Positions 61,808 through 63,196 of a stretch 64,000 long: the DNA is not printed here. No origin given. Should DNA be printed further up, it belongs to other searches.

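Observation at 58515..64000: Convergent six-gene coupled operon: MLE-type enolase enzyme, opine dehydrogenase, DpaA-like dehydrogenase, half-EamA, LLM oxidoreductase, M20 hydrolase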

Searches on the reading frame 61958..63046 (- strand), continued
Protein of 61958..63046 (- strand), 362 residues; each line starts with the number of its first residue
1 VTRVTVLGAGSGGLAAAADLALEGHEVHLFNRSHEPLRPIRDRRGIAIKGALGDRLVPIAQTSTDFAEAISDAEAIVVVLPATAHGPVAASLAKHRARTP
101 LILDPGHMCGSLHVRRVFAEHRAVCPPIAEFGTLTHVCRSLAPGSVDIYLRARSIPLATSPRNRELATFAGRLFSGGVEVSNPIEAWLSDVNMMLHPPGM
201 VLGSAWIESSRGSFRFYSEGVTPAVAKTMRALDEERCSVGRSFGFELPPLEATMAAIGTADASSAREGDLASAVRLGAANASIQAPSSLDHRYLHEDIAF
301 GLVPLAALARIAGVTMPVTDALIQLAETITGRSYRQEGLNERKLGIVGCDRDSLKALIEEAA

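Call 34: search_solved_structures(query=L053:11799-13331:+, max_evalue=0.00001)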
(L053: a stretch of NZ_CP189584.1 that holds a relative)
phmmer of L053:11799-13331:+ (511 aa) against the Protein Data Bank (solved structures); distinct sequences matched with E-value up to 0.00001: 91 (the best 60 are shown).
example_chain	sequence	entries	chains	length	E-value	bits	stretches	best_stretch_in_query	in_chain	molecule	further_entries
1gkr_A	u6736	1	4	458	8.4e-71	242.4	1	59-501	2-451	NON-ATP DEPENDENT L-SELECTIVE HYDANTOINASE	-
1nfg_A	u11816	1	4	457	5.8e-60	206.7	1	60-486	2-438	D-hydantoinase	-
1k1d_A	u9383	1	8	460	1.8e-59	205.1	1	62-487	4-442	D-hydantoinase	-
3hm7_A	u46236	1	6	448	1.1e-58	202.4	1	57-454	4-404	Allantoinase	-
3e74_A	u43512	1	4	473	1.1e-56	195.9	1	54-493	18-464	Allantoinase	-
1yny_A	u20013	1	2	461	4.3e-56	193.9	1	76-484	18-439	D-Hydantoinase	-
4kir_A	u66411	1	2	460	4.3e-56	193.9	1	77-484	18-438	D-hydantoinase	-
4kqn_A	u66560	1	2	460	4.8e-56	193.8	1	77-485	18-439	D-hydantoinase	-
4tqt_A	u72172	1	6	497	5.1e-56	193.7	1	74-499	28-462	D-hydantoinase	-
8hfd_A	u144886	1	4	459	1.9e-55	191.8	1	57-494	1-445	Allantoinase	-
5ykd_A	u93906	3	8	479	1.5e-54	188.9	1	61-502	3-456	D-hydantoinase/dihydropyrimidinase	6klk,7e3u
3sfw_A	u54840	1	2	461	1.5e-54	188.9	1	72-498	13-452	Dihydropyrimidinase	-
5e5c_A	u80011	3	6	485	1.5e-54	188.8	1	61-502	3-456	D-hydantoinase/dihydropyrimidinase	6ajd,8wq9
1gkp_A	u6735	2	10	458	1.8e-54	188.5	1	61-484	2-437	HYDANTOINASE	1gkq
3dc8_A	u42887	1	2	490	5e-48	167.3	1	78-485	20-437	Dihydropyrimidinase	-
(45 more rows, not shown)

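Call 35: search_solved_structures(query=L046:8127-9791:+, max_evalue=0.00001)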
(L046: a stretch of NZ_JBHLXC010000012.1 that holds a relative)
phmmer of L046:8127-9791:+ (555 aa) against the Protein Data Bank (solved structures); distinct sequences matched with E-value up to 0.00001: 31.
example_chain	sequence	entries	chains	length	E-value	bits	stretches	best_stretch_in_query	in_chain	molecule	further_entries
3hpa_A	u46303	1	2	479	8.5e-48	166.5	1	72-534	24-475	AMIDOHYDROLASE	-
4f0r_A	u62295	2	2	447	1.1e-45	159.6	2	300-540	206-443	5-methylthioadenosine/S-adenosylhomocysteine deaminase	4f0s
4dzh_A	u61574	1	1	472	7e-40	140.4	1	80-507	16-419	AMIDOHYDROLASE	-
4gbd_A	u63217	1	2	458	3.3e-39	138.2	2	300-532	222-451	Putative uncharacterized protein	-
4dyk_A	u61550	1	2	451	1e-38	136.5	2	300-532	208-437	AMIDOHYDROLASE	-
4v1x_A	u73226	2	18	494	5.2e-38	134.2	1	76-509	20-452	ATRAZINE CHLOROHYDROLASE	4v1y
7ww2_A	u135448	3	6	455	3.8e-36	128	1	79-535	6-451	8-oxoguanine deaminase | Hydroxydechloroatrazine ethylaminohydrolase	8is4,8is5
3lnp_A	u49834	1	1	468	2.3e-31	112.2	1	101-532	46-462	Amidohydrolase family Protein OLEI01672_1_465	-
6sj0_A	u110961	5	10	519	8.6e-26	93.9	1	85-526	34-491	Amidohydrolase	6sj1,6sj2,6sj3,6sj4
1p1m_A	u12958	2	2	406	2.2e-23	85.9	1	339-527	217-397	Hypothetical protein TM0936 | Uncharacterized protein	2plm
1j6p_A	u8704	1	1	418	2.5e-23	85.8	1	339-527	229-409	METAL-DEPENDENT HYDROLASE OF CYTOSINEDEMANIASE/CHLOROHYDROLASE FAMILY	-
2paj_A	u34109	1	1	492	1e-21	80.4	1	109-536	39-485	putative cytosine/guanine deaminase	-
5hme_A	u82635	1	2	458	2.5e-21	79.1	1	320-507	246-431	Triazine hydrolase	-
5hmf_A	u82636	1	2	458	2.6e-21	79.1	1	320-507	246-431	Triazine hydrolase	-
5hmd_A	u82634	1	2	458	2.6e-21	79.1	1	320-507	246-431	Triazine hydrolase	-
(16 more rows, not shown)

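Call 38: get_annotated_region(hit=H4, flank=14000)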
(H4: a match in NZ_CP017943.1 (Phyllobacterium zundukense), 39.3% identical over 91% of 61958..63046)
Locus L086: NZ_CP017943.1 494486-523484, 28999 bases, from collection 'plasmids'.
description: Phyllobacterium zundukense strain Tri-48 plasmid unnamed2, complete sequence
organism: Phyllobacterium zundukense (NCBI taxid 1867719)
taxonomy: Bacteria; Pseudomonadota; Alphaproteobacteria; Hyphomicrobiales; Phyllobacteriaceae; Phyllobacterium; Phyllobacterium zundukense
host: -; source: Oxytropis triphylla,cell culture,root nodule; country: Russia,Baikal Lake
typing (MOB-suite, as given by PLSDB): conjugative; replicon rep_cluster_471; relaxase MOBQ; mating-pair formation MPF_T
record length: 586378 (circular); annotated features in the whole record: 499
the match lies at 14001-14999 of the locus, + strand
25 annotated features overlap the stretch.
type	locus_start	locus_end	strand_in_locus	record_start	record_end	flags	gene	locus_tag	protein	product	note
CDS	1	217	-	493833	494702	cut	-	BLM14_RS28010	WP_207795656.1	ATP-binding protein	-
CDS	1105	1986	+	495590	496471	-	-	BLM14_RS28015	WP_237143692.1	reverse transcriptase domain-containing protein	-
CDS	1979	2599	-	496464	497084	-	-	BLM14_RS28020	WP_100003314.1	hypothetical protein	-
CDS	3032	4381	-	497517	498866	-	-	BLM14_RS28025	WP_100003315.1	PIN domain-containing protein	-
CDS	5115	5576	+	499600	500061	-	-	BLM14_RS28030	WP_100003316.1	GFA family protein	-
CDS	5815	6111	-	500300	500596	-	-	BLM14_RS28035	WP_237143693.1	hypothetical protein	-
CDS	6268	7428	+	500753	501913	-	-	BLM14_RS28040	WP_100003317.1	enolase C-terminal domain-like protein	-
CDS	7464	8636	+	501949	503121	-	-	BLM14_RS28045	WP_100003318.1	Xaa-Pro peptidase family protein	GO:0006508 - proteolysis [Evidence IEA]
CDS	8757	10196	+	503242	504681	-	-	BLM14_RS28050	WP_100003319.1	amidohydrolase family protein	-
CDS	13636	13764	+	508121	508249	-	-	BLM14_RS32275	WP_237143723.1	hypothetical protein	-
CDS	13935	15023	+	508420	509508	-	-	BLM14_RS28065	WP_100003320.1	NAD/NADP octopine/nopaline dehydrogenase family protein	-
CDS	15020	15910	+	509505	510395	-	-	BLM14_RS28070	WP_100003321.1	dipicolinate synthase subunit DpsA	-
CDS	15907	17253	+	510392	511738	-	-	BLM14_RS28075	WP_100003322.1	amidohydrolase family protein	-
CDS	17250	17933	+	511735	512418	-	-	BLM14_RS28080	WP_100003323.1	resolvase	-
CDS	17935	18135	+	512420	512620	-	-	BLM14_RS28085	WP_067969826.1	2-hydroxymuconate tautomerase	GO:0006725 - cellular aromatic compound metabolic process [Evidence IEA]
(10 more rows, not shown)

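Call 39: get_annotated_region(hit=H3, flank=14000)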
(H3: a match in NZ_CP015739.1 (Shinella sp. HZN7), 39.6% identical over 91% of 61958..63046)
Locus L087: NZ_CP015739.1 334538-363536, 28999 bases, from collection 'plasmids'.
description: Shinella sp. HZN7 plasmid pShin-03, complete sequence
organism: Shinella sp. HZN7 (NCBI taxid 879274)
taxonomy: Bacteria; Pseudomonadota; Alphaproteobacteria; Hyphomicrobiales; Rhizobiaceae; Shinella; Shinella sp. HZN7
host: -; source: -; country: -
typing (MOB-suite, as given by PLSDB): non-mobilizable
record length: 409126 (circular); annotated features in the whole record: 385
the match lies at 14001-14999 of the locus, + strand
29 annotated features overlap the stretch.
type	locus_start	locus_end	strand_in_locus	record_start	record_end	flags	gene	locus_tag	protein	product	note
CDS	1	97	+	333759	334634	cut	-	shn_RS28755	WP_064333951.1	sugar ABC transporter permease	-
CDS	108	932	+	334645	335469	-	-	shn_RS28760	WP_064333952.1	carbohydrate ABC transporter permease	GO:0008643 - carbohydrate transport [Evidence IEA]; GO:0055085 - transmembrane transport [Evidence IEA]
CDS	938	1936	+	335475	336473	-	-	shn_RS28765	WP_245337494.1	alcohol dehydrogenase catalytic domain-containing protein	-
CDS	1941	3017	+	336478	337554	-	ugpC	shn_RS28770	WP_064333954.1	sn-glycerol-3-phosphate ABC transporter ATP-binding protein UgpC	-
CDS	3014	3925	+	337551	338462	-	-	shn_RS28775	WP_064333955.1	sugar kinase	-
CDS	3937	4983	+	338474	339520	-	-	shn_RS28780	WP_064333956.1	tagatose 1,6-diphosphate aldolase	-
CDS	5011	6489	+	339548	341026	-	-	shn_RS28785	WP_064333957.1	NAD-dependent succinate-semialdehyde dehydrogenase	-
CDS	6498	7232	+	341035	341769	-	-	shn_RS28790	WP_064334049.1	SDR family oxidoreductase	-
CDS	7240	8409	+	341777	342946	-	-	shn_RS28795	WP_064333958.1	mandelate racemase/muconate lactonizing enzyme family protein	-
CDS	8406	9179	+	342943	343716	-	-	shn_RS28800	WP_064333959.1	TSUP family transporter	-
CDS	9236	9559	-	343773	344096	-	-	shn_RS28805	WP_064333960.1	hypothetical protein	-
CDS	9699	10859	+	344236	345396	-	-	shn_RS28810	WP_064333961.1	enolase C-terminal domain-like protein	-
CDS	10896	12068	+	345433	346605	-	-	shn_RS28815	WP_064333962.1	Xaa-Pro peptidase family protein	GO:0006508 - proteolysis [Evidence IEA]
CDS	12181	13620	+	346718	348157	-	-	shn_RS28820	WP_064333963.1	amidohydrolase family protein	-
CDS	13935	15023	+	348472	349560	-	-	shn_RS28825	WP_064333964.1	NAD/NADP octopine/nopaline dehydrogenase family protein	-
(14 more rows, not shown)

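Call 40: search_protein_families(library=pfam, proteins=[L034:11321-12829:+, L034:12936-13946:+, L034:6260-7174:+, L034:7158-7700:+, L034:14969-17332:+, L034:14981-17371:-, L046:3953-5059:-, L046:15304-16617:+, L046:16891-17754:+, L046:16906-17751:-], max_evalue=0.0001)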
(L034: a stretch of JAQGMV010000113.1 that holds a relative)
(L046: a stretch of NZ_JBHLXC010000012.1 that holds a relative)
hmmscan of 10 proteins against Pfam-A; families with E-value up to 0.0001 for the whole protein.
L034:11321-12829:+ (503 aa): 1 family
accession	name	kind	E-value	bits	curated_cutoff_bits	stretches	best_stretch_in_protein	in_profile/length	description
PF03401.19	TctC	-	2.2e-70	237.7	27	1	226-498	2-273/274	Tripartite tricarboxylate transporter family receptor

L034:12936-13946:+ (337 aa): 2 families
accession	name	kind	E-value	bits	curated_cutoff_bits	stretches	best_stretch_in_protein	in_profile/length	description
PF02423.21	OCD_Mu_crystall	-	5.8e-43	147.5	24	1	22-323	7-312/314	Ornithine cyclodeaminase/mu-crystallin family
PF01488.26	Shikimate_DH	-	4.6e-09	36.9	24.3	1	136-230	5-97/138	Shikimate / quinate 5-dehydrogenase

L034:6260-7174:+ (305 aa): 2 families
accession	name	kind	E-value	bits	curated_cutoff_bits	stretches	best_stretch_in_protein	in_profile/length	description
PF00941.27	FAD_binding_5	-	3.6e-44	151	27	1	24-194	2-170/170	FAD binding domain in molybdopterin dehydrogenase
PF03450.22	CO_deh_flav_C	-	3e-12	47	25.5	1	201-301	2-101/102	CO dehydrogenase flavoprotein C-terminal domain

L034:7158-7700:+ (181 aa): 3 families
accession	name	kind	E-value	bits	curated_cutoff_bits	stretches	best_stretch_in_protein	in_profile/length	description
PF01799.25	Fer2_2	-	7e-29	100.2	30.3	1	86-158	1-74/75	[2Fe-2S] binding domain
PF00111.32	Fer2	-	3.9e-07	30.4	21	1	19-72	2-55/77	2Fe-2S iron-sulfur cluster binding domain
PF13085.11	Fer2_3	-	2.7e-05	24.6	27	1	49-83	49-83/107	2Fe-2S iron-sulfur cluster binding domain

L034:14969-17332:+ (788 aa): 0 families

L034:14981-17371:- (797 aa): 3 families
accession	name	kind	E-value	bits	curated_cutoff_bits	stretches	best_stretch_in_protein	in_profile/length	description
PF20256.3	MoCoBD_2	-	1e-70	238.9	27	1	469-730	2-283/283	Molybdopterin cofactor-binding domain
PF02738.23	MoCoBD_1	-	6.1e-66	222.4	27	1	202-435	12-244/244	Molybdopterin cofactor-binding domain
PF01315.27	Ald_Xan_dh_C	-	1.3e-22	80.6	31.3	1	56-173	2-109/110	Aldehyde oxidase and xanthine dehydrogenase, a/b hammerhead domain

L046:3953-5059:- (369 aa): 1 family
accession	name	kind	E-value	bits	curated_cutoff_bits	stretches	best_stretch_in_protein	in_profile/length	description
PF09084.16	NMT1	-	1.2e-30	107.5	20.5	1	84-295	4-216/216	NMT1/THI5 like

L046:15304-16617:+ (438 aa): 0 families

L046:16891-17754:+ (288 aa): 0 families

L046:16906-17751:- (282 aa): 2 families
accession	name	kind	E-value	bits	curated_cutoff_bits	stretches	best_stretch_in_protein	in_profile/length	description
PF07729.17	FCD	-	4.2e-20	72.8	24.3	1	125-243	1-120/125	FCD domain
PF00392.27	GntR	-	7.4e-12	45.2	27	1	54-114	2-63/64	Bacterial regulatory proteins, gntR family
